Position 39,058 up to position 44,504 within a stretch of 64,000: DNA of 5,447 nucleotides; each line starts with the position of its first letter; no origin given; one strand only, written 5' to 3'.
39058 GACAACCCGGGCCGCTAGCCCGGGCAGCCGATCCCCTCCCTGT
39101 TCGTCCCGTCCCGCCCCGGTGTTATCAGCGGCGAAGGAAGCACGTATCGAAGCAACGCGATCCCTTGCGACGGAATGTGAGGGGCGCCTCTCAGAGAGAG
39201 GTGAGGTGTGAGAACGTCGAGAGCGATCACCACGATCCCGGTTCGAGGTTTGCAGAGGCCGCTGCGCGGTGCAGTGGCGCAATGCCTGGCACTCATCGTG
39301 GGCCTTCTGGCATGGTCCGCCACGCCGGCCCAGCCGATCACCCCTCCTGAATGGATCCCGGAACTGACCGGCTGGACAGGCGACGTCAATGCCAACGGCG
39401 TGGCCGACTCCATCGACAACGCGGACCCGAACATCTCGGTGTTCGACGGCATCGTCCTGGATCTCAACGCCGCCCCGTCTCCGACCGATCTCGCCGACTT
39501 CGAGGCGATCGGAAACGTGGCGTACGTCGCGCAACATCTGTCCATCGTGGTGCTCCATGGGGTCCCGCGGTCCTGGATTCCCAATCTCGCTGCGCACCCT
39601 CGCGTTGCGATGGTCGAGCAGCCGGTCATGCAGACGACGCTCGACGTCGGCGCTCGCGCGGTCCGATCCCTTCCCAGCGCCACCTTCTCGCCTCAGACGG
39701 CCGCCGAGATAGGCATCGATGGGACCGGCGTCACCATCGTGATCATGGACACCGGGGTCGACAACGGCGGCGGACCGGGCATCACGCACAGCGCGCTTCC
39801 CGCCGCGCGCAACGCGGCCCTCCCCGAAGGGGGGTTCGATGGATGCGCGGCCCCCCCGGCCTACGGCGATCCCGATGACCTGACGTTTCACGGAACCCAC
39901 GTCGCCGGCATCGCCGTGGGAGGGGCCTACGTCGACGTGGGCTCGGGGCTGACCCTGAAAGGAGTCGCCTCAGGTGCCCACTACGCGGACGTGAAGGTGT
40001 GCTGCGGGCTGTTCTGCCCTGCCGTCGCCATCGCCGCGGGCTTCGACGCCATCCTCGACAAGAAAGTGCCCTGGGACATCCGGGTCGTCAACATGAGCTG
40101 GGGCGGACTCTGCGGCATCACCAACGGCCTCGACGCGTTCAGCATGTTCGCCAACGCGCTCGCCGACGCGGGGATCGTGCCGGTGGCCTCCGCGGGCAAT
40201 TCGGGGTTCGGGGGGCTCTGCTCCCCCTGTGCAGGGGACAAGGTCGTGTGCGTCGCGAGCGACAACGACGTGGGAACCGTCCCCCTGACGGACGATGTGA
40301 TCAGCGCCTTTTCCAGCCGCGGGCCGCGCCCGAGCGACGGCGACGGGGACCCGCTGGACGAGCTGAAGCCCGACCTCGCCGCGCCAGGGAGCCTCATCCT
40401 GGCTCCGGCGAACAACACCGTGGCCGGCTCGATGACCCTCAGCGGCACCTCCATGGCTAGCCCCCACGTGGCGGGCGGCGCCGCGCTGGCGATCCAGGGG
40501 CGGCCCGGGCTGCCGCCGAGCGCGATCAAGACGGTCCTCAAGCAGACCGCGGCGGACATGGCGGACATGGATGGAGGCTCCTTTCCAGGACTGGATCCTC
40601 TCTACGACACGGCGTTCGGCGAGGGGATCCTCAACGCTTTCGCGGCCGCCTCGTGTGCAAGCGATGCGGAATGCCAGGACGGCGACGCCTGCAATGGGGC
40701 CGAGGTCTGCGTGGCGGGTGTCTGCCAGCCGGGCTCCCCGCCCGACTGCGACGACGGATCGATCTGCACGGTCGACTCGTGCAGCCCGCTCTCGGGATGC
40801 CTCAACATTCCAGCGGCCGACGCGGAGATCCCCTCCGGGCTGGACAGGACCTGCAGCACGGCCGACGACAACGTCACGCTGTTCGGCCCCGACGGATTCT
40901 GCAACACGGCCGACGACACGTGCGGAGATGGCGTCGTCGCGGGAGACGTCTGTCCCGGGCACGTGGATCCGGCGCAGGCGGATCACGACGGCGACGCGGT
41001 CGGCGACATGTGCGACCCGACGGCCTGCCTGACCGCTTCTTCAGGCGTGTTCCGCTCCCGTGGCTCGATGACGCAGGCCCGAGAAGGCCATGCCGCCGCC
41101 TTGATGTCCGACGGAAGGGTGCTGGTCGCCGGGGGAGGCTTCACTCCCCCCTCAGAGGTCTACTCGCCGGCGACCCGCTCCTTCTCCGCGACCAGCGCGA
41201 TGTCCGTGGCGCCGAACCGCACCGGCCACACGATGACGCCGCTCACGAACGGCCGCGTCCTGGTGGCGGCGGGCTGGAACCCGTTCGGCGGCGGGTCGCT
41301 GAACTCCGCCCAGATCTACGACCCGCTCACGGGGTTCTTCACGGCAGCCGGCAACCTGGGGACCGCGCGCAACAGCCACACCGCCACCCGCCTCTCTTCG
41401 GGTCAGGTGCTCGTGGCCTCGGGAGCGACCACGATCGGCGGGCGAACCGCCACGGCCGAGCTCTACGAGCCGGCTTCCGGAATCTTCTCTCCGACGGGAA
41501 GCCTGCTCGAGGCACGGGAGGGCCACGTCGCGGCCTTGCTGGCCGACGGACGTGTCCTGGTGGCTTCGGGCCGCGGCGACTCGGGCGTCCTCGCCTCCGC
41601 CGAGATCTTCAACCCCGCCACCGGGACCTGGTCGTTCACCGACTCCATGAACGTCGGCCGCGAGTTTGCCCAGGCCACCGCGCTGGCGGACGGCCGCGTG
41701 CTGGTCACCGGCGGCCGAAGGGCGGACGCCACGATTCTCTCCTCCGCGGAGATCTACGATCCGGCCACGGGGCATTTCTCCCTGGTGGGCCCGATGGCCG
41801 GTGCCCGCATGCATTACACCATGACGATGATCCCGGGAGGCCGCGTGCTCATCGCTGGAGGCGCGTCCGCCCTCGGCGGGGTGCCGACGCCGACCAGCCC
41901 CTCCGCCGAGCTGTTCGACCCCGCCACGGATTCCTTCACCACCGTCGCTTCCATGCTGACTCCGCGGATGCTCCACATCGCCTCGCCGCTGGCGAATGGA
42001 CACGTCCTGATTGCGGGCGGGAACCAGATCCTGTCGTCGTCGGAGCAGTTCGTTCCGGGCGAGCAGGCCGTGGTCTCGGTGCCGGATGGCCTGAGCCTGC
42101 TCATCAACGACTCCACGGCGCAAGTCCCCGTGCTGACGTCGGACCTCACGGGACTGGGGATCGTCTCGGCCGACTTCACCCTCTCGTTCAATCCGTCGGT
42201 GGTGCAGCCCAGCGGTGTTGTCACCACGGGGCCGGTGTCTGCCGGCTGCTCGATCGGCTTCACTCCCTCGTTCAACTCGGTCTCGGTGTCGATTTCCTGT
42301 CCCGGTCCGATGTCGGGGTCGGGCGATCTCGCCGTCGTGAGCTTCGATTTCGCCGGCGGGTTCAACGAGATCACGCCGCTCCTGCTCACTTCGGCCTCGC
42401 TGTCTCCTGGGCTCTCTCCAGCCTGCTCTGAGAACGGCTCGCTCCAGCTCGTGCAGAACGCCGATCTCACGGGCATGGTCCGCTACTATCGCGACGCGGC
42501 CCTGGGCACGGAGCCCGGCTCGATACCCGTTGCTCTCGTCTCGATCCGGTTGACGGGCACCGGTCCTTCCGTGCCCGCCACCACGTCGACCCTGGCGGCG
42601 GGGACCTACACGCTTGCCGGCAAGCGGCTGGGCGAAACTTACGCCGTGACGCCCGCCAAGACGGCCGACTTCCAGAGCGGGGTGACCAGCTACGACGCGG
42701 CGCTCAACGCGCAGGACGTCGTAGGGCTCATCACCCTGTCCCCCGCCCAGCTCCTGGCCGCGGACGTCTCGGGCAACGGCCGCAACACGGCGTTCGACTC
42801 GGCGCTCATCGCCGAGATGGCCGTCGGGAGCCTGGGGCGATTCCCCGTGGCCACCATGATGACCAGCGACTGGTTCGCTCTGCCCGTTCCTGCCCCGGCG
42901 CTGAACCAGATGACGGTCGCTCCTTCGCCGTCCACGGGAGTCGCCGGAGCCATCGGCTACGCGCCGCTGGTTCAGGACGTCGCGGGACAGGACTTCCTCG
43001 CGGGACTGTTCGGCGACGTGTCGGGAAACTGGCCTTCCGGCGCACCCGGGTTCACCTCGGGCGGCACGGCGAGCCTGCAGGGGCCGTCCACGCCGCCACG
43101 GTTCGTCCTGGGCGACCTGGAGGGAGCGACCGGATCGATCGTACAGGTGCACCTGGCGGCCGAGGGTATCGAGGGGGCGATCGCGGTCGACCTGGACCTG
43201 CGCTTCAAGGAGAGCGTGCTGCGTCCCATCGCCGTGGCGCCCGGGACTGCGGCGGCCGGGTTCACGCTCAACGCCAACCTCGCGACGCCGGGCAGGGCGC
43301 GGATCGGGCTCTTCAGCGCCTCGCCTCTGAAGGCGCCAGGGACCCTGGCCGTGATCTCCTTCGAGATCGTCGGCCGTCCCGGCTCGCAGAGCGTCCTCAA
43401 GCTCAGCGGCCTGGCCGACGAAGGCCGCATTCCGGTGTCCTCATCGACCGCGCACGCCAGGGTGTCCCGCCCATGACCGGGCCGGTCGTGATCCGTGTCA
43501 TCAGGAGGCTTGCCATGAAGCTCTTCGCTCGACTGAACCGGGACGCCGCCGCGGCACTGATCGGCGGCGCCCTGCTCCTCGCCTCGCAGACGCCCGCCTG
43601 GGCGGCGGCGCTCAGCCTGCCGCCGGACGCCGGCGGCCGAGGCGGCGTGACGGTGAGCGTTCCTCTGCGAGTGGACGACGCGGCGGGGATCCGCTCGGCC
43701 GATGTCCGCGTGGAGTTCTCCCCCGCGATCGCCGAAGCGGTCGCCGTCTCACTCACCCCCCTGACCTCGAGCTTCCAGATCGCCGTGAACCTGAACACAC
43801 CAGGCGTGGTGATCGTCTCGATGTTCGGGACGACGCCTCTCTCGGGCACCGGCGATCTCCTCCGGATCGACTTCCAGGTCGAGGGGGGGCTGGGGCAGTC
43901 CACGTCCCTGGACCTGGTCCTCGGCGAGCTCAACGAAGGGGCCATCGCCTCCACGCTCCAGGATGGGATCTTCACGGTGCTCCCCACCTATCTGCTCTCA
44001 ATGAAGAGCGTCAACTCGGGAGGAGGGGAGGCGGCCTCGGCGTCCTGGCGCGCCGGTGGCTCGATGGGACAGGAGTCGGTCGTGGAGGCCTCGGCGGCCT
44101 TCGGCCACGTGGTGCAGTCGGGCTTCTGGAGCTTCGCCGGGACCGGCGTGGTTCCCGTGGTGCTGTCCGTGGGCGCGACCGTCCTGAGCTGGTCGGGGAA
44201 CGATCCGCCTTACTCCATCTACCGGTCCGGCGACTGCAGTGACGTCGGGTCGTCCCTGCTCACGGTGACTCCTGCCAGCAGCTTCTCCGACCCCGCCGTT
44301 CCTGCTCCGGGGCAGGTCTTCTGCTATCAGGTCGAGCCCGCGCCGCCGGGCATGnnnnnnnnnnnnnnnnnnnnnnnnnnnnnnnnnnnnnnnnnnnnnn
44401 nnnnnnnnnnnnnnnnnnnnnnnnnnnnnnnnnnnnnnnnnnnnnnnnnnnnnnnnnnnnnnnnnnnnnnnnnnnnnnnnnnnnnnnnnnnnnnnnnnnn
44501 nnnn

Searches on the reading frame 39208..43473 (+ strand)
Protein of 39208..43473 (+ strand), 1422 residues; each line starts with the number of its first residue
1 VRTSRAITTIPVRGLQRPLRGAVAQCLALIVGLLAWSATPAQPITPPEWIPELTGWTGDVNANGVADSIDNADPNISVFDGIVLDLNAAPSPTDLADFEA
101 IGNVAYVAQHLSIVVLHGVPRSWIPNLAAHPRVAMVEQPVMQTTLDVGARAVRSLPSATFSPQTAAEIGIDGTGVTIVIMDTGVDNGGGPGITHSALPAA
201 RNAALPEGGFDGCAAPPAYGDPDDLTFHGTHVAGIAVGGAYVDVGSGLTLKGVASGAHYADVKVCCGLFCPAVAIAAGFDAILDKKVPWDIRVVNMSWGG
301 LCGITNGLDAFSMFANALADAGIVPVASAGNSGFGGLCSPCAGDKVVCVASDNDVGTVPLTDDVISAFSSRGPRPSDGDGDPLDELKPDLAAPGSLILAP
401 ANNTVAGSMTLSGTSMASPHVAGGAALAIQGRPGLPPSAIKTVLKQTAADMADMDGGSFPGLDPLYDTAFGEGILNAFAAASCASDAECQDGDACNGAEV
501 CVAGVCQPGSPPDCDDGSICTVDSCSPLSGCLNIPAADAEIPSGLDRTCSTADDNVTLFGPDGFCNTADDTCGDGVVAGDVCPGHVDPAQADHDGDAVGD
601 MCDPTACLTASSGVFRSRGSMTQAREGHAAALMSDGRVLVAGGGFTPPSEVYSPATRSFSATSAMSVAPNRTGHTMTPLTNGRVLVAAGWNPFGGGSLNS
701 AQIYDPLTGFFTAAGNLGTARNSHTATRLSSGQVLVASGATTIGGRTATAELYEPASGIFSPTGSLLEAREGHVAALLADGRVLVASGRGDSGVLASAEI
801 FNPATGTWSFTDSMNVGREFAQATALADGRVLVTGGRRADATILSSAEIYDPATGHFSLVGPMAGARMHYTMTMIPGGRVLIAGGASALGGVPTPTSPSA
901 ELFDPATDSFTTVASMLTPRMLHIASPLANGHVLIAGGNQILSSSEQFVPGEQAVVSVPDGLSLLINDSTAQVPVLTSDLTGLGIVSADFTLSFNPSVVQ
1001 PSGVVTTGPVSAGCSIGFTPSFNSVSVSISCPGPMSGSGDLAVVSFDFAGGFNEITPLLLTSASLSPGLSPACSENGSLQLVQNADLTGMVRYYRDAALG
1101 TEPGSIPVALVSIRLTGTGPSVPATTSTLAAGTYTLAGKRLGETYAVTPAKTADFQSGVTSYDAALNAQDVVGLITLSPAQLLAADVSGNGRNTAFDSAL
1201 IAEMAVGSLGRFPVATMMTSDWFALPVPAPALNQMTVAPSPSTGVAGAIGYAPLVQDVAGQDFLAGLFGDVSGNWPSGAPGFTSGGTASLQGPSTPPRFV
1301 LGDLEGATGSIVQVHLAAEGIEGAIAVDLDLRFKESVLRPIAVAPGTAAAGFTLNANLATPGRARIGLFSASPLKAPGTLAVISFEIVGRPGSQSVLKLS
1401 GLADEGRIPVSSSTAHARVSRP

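Call 7: search_protein_families(library=pfam, proteins=[window:39208-43473:+], max_evalue=0.01)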
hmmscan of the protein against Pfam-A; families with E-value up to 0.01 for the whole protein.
window:39208-43473:+ (1422 aa): 12 families
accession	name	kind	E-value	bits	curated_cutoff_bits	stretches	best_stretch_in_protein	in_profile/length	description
PF00082.27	Peptidase_S8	-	3.9e-33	115.5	21.8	1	172-451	1-276/288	Subtilase family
PF13418.12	Kelch_4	-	7.1e-28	96.8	21.6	3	821-863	5-47/49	Galactose oxidase, central domain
PF13964.12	Kelch_6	-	2e-26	91.5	25.3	3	867-920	2-50/50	Kelch motif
PF01344.31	Kelch_1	-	1.4e-20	72.9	20.1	1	827-863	10-45/46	Kelch motif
PF24681.1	Kelch_KLHDC2_KLHL20_DRC7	-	4.6e-12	46.2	50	2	715-885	45-221/221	KLHDC2/KLHL20/DRC7 Kelch-repeats domain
PF13415.12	Kelch_3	-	3.9e-10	40.1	22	0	879-923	3-43/48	Galactose oxidase, central domain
PF00963.24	Cohesin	-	1.1e-09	39.1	24.1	1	1299-1388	3-102/139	Cohesin domain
PF24981.1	Beta-prop_ATRN-LZTR1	-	4.4e-09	36.5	50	1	801-945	72-226/289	Attractin/LZTR1 beta-propeller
PF07646.21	Kelch_2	-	8.7e-09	35.4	21.3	0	773-814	4-47/48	Kelch motif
PF25210.1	Kelch_FKB95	-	0.0002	21.5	70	1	796-860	58-123/268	FKB95, Kelch-repeats domain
PF00526.23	Dicty_CTDC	-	0.00049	20.3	27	1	513-535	1-23/24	Dictyostelium (slime mold) repeat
PF07250.17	Glyoxal_oxid_N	-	0.0078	15.9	37.5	0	776-840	73-139/243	Glyoxal oxidase N-terminus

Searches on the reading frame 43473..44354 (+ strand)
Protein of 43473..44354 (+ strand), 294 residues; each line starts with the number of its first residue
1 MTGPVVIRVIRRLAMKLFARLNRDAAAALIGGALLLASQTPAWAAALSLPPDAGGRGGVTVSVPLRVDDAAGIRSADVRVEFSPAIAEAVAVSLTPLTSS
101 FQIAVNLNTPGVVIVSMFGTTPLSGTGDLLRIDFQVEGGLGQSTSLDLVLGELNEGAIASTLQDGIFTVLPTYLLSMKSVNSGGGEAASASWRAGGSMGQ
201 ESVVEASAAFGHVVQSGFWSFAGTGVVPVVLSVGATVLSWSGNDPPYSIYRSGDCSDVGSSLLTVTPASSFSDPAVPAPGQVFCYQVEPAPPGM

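Call 47: search_protein_families(library=pfam, proteins=[window:43473-44354:+], max_evalue=0.001)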
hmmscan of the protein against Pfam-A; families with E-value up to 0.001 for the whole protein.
window:43473-44354:+ (294 aa): 1 family
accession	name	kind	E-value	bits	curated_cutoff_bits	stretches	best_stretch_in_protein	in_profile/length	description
PF00963.24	Cohesin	-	5.9e-07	30.2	24.1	1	55-158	10-128/139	Cohesin domain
